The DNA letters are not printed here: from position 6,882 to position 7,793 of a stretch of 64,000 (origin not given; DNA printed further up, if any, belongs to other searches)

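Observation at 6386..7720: Duplicated Lrp regulator plus small secreted glycoprotein cassette (copy 1 of a triplicated family)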

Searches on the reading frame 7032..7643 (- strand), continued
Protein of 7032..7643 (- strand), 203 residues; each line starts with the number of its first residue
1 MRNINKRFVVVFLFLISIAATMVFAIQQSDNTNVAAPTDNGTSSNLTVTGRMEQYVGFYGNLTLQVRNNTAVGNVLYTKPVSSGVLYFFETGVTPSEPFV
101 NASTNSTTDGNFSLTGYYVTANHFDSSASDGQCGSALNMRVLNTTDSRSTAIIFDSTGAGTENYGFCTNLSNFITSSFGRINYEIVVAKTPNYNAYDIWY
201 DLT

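Call 68: search_protein_families(library=pfam, proteins=[L019:10638-17810:+, L019:17821-19311:+, L019:6890-9982:+, L013:6599-10384:+], max_evalue=0.01)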
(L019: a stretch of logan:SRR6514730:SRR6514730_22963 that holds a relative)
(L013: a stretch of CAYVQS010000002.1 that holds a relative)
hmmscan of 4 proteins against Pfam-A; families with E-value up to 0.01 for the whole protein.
L019:10638-17810:+ (2390 aa): 1 family
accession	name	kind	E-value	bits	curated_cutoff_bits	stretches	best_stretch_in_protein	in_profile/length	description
PF09458.16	H_lectin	-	0.0075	16.8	24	0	138-183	3-52/67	H-type lectin domain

L019:17821-19311:+ (496 aa): 1 family
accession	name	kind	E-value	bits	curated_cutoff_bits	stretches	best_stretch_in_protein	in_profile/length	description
PF04122.17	CW_binding_2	-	1.8e-05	25.7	24.9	0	102-173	6-63/73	Cell wall binding domain 2 (CWB2)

L019:6890-9982:+ (1030 aa): 0 families

L013:6599-10384:+ (1261 aa): 0 families

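Call 74: fold_search(model_id=the predicted structure, library=viral)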
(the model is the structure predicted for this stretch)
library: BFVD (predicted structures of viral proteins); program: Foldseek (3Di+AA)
matches with E <= 10: 434; with E <= 0.001: 0
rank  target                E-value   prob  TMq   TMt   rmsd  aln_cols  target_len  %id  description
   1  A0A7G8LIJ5            5.0e-02  0.23  0.17  0.17  12.9       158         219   11  Major tail protein [Gordonia phage Rabbitrun]
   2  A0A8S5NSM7            6.2e-02  0.15  0.16  0.16  14.3       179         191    9  Major tail protein [Siphoviridae sp. ct1Tj2]
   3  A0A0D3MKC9            8.1e-02  0.08  0.12  0.13  21.0       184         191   10  Mayor tail protein [Leuconostoc phage Ln-9]
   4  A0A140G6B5            1.6e-01  0.12  0.18  0.18  14.4       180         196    7  Uncharacterized protein [Arthrobacter phage KellEzio]
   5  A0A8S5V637            2.0e-01  0.08  0.14  0.10  21.1       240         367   13  Uncharacterized protein [Inoviridae sp. ctDDr4]
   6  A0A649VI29            2.1e-01  0.10  0.15  0.16  14.8       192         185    9  (no name in the UniProt tables at hand)
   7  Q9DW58                2.2e-01  0.06  0.13  0.09  18.6       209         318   11  Pr137 [Rat cytomegalovirus (strain Maastricht)]
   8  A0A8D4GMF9            2.4e-01  0.10  0.19  0.12  14.3       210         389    8  (no name in the UniProt tables at hand)
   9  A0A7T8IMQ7            2.7e-01  0.08  0.17  0.15  20.6       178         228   10  Uncharacterized protein [Soybean thrips permutotetra-like virus 3]
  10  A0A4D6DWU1            2.9e-01  0.08  0.09  0.09  19.2       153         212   16  Uncharacterized protein [Edwardsiella phage pEt-SU]
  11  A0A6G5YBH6            3.2e-01  0.06  0.12  0.10  18.2       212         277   13  (no name in the UniProt tables at hand)
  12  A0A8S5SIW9            3.8e-01  0.12  0.20  0.17  14.7       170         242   11  Uncharacterized protein [Myoviridae sp. ct04y17]
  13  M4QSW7                3.8e-01  0.07  0.14  0.15  14.0       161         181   10  (no name in the UniProt tables at hand)
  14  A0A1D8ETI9            4.2e-01  0.08  0.18  0.18  14.0       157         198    7  Major tail protein [Propionibacterium phage B3]
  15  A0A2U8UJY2            4.5e-01  0.10  0.16  0.24  13.6       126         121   10  (no name in the UniProt tables at hand)
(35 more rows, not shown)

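Call 88: search_protein_families(library=phrogs, proteins=[window:7032-7643:-], max_evalue=0.1)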
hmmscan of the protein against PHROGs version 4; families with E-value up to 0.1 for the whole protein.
window:7032-7643:- (203 aa): 0 families

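Call 89: search_protein_families(library=padloc, proteins=[window:7032-7643:-], max_evalue=0.1)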
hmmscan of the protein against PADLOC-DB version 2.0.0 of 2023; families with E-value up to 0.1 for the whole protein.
window:7032-7643:- (203 aa): 0 families

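Call 92: predict_structure(alignment_id=A5)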
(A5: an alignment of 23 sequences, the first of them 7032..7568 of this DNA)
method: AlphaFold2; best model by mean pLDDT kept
length: 178 residues; sequences in the alignment: 23
mean_pLDDT: 76.4   pTM: 0.74
mean pLDDT of the five models: 76.4, 73.6, 67.9, 66.1, 65.9
residues with pLDDT >= 90: 18; 70-90: 125; 50-70: 9; < 50: 26
segments of 3 or more residues with pLDDT < 50: 1-26
pLDDT, mean of each block of 10 residues (from residue 1): 30 33 50 85 82 86 87 85 88 87 76 81 89 85 88 82 79 84
secondary structure, 60 per line:
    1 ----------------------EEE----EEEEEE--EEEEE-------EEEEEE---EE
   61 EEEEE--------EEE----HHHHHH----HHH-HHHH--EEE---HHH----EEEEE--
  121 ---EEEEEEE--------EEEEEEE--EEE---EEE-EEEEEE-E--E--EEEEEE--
elements in order: E23-25 E30-35 E38-42 E50-55 E59-65 E74-76 H81-86 H95-98 E101-103 E114-118 E124-130 E139-145 E148-150 E154-156 E158-163 E171-176
